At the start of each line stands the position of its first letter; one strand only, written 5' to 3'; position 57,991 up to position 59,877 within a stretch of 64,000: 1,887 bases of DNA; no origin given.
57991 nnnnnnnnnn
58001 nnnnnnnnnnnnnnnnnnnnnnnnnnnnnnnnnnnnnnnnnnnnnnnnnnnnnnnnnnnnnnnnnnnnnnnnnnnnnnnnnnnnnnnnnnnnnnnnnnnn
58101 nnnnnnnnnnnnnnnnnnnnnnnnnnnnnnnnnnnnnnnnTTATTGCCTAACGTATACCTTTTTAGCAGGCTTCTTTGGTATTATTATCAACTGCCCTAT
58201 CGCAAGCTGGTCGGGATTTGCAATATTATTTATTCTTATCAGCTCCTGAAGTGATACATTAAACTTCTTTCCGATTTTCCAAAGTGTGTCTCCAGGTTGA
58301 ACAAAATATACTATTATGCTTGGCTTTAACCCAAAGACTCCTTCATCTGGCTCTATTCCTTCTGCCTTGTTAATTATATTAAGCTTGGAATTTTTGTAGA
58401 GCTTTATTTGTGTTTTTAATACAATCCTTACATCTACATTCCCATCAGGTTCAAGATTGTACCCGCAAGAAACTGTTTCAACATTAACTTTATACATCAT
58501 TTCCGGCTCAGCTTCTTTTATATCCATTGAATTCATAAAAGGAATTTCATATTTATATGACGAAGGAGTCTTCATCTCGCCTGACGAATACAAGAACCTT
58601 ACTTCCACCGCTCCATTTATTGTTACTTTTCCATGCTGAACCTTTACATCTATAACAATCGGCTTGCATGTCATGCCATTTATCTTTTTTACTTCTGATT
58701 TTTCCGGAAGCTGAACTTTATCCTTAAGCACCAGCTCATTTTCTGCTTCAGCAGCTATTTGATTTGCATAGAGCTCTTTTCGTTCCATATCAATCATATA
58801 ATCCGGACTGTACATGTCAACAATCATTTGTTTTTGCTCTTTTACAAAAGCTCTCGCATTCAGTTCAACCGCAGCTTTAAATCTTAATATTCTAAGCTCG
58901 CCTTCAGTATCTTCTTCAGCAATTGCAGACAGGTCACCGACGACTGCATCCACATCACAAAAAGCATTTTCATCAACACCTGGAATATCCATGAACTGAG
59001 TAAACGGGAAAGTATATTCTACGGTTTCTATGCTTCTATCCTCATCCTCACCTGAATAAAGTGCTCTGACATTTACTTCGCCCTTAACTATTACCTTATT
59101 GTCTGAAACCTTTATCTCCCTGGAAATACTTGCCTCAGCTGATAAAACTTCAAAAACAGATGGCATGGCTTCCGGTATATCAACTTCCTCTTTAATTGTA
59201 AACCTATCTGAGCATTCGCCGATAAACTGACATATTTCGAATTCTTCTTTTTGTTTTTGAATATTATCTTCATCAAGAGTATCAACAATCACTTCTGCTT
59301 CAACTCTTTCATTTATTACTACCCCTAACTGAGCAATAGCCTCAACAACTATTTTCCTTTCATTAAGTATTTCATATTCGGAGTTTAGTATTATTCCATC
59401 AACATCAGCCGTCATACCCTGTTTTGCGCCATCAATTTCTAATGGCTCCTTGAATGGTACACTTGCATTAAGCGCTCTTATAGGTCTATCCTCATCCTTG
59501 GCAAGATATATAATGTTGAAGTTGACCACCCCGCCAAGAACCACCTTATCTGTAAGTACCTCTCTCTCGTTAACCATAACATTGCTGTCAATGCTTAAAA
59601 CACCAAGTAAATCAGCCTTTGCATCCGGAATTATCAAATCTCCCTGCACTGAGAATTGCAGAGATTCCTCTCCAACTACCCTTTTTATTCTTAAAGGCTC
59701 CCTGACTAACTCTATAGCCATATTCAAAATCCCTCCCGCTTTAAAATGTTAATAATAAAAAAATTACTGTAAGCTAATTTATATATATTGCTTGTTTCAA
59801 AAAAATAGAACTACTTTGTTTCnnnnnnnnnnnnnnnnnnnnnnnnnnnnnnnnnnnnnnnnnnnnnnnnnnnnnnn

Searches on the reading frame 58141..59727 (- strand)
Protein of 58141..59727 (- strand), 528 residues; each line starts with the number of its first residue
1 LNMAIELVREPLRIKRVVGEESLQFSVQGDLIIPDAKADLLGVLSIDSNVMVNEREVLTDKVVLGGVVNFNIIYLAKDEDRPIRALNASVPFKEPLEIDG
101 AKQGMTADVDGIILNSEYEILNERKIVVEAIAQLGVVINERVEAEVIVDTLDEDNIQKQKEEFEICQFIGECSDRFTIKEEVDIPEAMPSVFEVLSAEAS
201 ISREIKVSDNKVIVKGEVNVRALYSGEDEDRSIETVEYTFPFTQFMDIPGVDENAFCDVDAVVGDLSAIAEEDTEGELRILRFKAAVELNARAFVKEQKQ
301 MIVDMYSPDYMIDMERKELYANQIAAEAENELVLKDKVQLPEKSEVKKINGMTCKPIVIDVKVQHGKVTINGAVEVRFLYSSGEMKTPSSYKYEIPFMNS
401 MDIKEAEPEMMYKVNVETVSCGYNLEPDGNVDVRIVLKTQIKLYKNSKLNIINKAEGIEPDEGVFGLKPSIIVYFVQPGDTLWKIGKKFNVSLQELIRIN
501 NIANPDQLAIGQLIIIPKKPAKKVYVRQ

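Call 7: search_protein_families(library=pfam, proteins=[window:58141-59727:-])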
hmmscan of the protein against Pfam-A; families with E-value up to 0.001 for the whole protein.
window:58141-59727:- (528 aa): 4 families
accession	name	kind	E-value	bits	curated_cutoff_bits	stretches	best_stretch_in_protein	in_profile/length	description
PF12673.12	SipL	-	4.2e-47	158.7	23.6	3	191-268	2-75/78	SipL, SPOCS domain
PF01476.26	LysM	-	2.3e-14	53.5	20.9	1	476-517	3-43/43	LysM domain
PF23446.1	LysM1_NFP_LYK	-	0.00021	22.5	36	1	470-517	4-54/60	NFP/LYK LysM1 domain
PF23462.1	LysM3_NFP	-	0.00051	21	28.1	0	472-517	3-47/48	NFP LysM3 domain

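Call 13: find_homologous_proteins(query=window:58141-59727:-)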
Query window:58141-59727:- (528 aa): 99 proteins with E <= 0.001 among 8000 candidates.
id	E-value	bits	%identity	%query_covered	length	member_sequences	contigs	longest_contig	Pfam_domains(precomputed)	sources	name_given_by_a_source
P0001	0.0e+0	1128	100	100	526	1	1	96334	PF12673.13,PF01476.27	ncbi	ncbi:MAG: DUF3794 and LysM peptidoglycan-binding domain-containing protein [Deltaproteobacteria bact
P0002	5.0e-270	914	79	100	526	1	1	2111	PF12673.13,PF01476.27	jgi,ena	-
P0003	4.4e-264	895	76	100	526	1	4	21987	PF12673.13,PF01476.27,PF20918.3,PF23462.2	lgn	-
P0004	8.9e-262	887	76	100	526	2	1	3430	PF12673.13,PF01476.27,PF20918.3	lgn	-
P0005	3.5e-261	885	77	99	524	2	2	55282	PF12673.13,PF01476.27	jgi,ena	-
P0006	2.8e-233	793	67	99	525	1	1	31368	PF12673.13,PF01476.27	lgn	-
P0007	4.3e-152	526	46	100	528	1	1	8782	PF12673.13,PF01476.27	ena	-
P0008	1.2e-147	511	45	99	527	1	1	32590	PF12673.13,PF01476.27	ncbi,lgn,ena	-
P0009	3.8e-146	506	45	98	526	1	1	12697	PF12673.13,PF01476.27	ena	-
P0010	2.0e-145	504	45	99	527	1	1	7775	PF12673.13,PF01476.27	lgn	-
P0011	1.6e-140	487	43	98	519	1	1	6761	PF12673.13,PF01476.27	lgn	-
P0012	4.1e-140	486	45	100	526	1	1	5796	PF12673.13,PF01476.27,PF20918.3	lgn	-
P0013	5.3e-131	456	43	98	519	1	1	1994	PF12673.13,PF01476.27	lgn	-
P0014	1.2e-128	448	41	99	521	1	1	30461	PF12673.13,PF01476.27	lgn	-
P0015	2.4e-102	362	37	97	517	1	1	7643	PF12673.13,PF01476.27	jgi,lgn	jgi:hypothetical protein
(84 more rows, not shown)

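Call 15: find_encoding_contigs(protein=P0005, flank=10000, max_places=4)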
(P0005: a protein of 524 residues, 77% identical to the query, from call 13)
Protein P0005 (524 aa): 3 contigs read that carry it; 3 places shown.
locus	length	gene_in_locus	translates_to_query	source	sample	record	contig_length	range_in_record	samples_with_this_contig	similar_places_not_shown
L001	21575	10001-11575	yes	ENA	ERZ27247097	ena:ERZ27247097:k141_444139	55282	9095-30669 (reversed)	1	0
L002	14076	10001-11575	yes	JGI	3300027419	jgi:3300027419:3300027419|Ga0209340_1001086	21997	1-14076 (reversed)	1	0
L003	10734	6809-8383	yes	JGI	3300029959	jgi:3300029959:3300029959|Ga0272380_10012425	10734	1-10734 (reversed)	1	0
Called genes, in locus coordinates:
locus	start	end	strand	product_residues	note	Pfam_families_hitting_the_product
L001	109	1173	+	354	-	PF00535:Glycos_transf_2, PF10111:Glyco_tranf_2_2, PF13641:Glyco_tranf_2_3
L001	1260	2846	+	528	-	PF01943:Polysacc_synt (weak)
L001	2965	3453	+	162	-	PF04892:VanZ-LLP1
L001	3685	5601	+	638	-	PF13727:CoA_binding_3, PF02254:TrkA_N (faint), PF03435:Sacchrp_dh_NADP (faint), PF01073:3Beta_HSD, PF01370:Epimerase, PF02719:Polysacc_synt_2, PF04321:RmlD_sub_bind, PF16363:GDP_Man_Dehyd, +2 more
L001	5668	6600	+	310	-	PF01073:3Beta_HSD, PF01370:Epimerase, PF02719:Polysacc_synt_2, PF04321:RmlD_sub_bind, PF05368:NmrA, PF07993:NAD_binding_4, PF13460:NAD_binding_10, PF16363:GDP_Man_Dehyd, +1 more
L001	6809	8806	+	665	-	PF00395:SLH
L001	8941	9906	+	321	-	PF08486:SpoIID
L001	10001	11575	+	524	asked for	PF12673:SipL, PF01476:LysM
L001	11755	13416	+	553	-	PF07833:Cu_amine_oxidN1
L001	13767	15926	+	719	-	PF03030:H_PPase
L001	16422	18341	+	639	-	PF00037:Fer4 (faint), PF12837:Fer4_6 (faint), PF12838:Fer4_7 (weak), PF13187:Fer4_9 (weak), PF13237:Fer4_10, PF02906:Fe_hyd_lg_C, PF04060:FeS (weak), PF00015:MCPsignal, +1 more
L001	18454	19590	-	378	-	PF12679:ABC2_membrane_2, PF12698:ABC2_membrane_3, PF01061:ABC2_membrane, PF12730:ABC2_membrane_4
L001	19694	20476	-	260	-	PF02463:SMC_N (faint), PF00005:ABC_tran, PF13304:AAA_21 (faint)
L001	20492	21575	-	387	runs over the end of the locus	PF25917:BSH_RND, PF25973:BSH_CzcB (weak), PF25881:HH_YBHG (faint), PF25954:Beta-barrel_RND_2 (faint), PF25990:Beta-barrel_YknX (weak)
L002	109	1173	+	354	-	PF00535:Glycos_transf_2, PF10111:Glyco_tranf_2_2, PF13641:Glyco_tranf_2_3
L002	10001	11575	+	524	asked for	PF12673:SipL, PF01476:LysM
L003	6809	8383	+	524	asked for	PF12673:SipL, PF01476:LysM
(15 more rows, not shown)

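Call 16: find_encoding_contigs(protein=P0003, flank=10000, max_places=6)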
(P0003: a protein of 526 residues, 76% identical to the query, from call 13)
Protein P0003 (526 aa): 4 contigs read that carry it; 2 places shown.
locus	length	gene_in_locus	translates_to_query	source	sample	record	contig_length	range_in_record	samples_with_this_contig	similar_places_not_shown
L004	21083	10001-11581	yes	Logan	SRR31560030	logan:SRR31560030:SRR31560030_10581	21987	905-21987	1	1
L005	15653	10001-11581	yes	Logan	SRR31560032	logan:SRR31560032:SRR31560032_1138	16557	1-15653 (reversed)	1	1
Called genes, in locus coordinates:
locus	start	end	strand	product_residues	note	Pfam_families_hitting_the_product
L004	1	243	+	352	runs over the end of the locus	PF01594:AI-2E_transport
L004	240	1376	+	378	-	PF00149:Metallophos, PF12850:Metallophos_2 (weak)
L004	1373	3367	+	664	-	PF02463:SMC_N (faint), PF13175:AAA_15 (faint), PF13476:AAA_23, PF13514:AAA_27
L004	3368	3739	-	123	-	-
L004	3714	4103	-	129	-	-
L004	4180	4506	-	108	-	-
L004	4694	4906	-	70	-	-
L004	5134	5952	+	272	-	-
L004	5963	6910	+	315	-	PF04055:Radical_SAM, PF00977:His_biosynth (faint)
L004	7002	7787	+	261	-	PF21948:LplA-B_cat, PF03099:BPL_LplA_LipB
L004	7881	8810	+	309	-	PF01073:3Beta_HSD, PF01370:Epimerase, PF02719:Polysacc_synt_2, PF04321:RmlD_sub_bind, PF05368:NmrA, PF07993:NAD_binding_4, PF13460:NAD_binding_10, PF16363:GDP_Man_Dehyd, +2 more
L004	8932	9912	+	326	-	PF08486:SpoIID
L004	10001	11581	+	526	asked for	PF20918:SPOCS_spoVID-N (faint), PF12673:SipL, PF01476:LysM, PF23462:LysM3_NFP (faint)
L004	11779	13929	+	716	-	PF03030:H_PPase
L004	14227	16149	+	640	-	PF00037:Fer4 (faint), PF12838:Fer4_7 (weak), PF13187:Fer4_9 (weak), PF13237:Fer4_10, PF14697:Fer4_21 (weak), PF02906:Fe_hyd_lg_C, PF04060:FeS (weak), PF00015:MCPsignal, +1 more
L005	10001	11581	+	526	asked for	PF20918:SPOCS_spoVID-N (faint), PF12673:SipL, PF01476:LysM, PF23462:LysM3_NFP (faint)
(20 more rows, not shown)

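Call 17: find_encoding_contigs(protein=P0006, flank=10000, max_places=4)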
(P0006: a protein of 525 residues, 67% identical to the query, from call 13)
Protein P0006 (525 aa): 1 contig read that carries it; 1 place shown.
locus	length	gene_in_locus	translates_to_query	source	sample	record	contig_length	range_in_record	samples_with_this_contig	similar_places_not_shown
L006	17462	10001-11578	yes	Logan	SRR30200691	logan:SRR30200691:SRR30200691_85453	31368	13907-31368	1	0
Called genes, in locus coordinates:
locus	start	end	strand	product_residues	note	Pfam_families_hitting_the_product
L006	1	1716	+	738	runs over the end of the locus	PF08240:ADH_N (faint), PF00107:ADH_zinc_N, PF01408:GFO_IDH_MocA, PF22725:GFO_IDH_MocA_C3, PF02894:GFO_IDH_MocA_C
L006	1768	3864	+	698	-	PF16889:Hepar_II_III_N, PF05426:Alginate_lyase (weak), PF07940:Hepar_II_III_C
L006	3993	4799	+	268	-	PF03808:Glyco_tran_WecG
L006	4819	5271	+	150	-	PF04892:VanZ-LLP1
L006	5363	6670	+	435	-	PF03446:NAD_binding_2 (weak), PF03721:UDPG_MGDP_dh_N, PF00984:UDPG_MGDP_dh, PF03720:UDPG_MGDP_dh_C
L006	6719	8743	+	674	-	PF00395:SLH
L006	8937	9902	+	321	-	PF08486:SpoIID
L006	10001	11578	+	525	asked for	PF12673:SipL, PF01476:LysM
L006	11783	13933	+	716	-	PF03030:H_PPase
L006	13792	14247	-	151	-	-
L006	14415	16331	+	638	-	PF00037:Fer4 (faint), PF12837:Fer4_6 (faint), PF12838:Fer4_7 (weak), PF13187:Fer4_9 (weak), PF13237:Fer4_10, PF14697:Fer4_21 (faint), PF02906:Fe_hyd_lg_C, PF00015:MCPsignal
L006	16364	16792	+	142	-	PF01925:TauE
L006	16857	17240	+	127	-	PF01925:TauE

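Call 21: find_encoding_contigs(protein=P0001, flank=3000, max_places=4)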
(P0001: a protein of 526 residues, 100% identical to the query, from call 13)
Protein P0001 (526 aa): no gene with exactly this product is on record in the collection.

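Call 54: find_encoding_contigs(protein=P0002, flank=3000, max_places=4)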
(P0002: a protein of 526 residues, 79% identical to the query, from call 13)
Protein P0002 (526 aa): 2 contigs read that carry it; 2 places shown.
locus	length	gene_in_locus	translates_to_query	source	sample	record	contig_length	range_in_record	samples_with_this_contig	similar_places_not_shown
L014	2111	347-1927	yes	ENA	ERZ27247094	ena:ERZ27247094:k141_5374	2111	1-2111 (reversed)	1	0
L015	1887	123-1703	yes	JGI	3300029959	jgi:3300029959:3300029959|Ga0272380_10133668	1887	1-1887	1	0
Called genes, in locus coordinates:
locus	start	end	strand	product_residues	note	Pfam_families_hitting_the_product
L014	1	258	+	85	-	?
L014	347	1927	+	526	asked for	PF12673:SipL, PF01476:LysM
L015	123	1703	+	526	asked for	PF12673:SipL, PF01476:LysM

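Call 55: find_encoding_contigs(protein=P0004, flank=3000, max_places=4)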
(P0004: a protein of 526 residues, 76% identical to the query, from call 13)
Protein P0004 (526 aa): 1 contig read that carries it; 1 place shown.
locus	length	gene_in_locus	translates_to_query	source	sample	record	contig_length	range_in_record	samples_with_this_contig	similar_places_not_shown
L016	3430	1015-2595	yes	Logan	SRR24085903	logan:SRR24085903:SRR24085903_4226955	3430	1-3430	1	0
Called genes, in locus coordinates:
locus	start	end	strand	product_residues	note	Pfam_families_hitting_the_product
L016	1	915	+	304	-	?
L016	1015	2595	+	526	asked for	PF20918:SPOCS_spoVID-N (faint), PF12673:SipL, PF01476:LysM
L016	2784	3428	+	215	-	?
